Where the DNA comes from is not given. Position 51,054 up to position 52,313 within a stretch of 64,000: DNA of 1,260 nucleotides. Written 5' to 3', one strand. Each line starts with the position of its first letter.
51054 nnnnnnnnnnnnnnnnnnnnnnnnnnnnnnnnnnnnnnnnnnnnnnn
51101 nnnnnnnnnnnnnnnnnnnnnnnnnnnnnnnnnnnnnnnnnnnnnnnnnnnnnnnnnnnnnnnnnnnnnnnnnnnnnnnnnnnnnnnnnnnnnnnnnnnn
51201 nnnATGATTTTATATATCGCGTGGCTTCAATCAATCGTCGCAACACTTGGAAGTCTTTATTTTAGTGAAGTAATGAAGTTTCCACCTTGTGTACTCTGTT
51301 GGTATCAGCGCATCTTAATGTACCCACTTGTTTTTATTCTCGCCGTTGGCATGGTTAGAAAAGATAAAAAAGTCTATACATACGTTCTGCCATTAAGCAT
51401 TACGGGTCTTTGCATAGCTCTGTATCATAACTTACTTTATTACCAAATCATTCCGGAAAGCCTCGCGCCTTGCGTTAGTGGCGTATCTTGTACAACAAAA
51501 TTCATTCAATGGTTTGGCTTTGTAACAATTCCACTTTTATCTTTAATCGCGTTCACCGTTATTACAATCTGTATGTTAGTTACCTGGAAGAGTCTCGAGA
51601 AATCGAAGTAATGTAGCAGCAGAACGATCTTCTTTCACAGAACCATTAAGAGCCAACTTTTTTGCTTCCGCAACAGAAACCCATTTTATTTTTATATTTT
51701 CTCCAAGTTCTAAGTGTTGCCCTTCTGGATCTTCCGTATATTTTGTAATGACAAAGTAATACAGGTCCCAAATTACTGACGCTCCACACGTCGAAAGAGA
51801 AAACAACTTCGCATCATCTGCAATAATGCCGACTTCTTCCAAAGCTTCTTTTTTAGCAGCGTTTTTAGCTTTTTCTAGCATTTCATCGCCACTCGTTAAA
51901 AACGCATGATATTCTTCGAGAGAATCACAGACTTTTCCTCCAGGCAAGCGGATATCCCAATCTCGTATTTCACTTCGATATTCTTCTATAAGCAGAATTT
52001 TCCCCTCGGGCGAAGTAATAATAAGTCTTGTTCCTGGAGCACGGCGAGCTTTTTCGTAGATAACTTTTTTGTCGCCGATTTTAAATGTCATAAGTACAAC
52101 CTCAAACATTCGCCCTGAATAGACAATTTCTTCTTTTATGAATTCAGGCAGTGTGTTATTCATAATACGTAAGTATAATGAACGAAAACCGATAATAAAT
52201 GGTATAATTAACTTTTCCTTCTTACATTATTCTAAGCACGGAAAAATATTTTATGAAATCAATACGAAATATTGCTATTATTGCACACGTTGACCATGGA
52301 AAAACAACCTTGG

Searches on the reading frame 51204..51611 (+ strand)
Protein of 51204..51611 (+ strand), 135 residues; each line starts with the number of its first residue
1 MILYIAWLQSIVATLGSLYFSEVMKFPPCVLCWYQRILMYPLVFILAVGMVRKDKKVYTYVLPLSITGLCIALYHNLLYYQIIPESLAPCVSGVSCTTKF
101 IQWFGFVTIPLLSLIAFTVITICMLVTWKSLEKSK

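Call 6: search_protein_families(library=pfam, proteins=[window:51204-51611:+], max_evalue=0.01)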
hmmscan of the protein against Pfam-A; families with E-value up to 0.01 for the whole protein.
window:51204-51611:+ (135 aa): 1 family
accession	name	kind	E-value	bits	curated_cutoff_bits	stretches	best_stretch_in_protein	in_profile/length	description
PF02600.21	DsbB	-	5.7e-13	49.9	22.1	1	4-125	6-146/148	Disulfide bond formation protein DsbB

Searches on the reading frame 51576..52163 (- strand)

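Call 6: search_protein_families(library=pfam, proteins=[window:51576-52163:-], max_evalue=0.01)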
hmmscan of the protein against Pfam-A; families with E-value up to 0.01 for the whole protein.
window:51576-52163:- (195 aa): 1 family
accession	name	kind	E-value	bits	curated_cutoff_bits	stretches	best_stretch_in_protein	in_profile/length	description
PF00293.34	NUDIX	-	1.1e-09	38.8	21.1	1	41-170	2-121/134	NUDIX domain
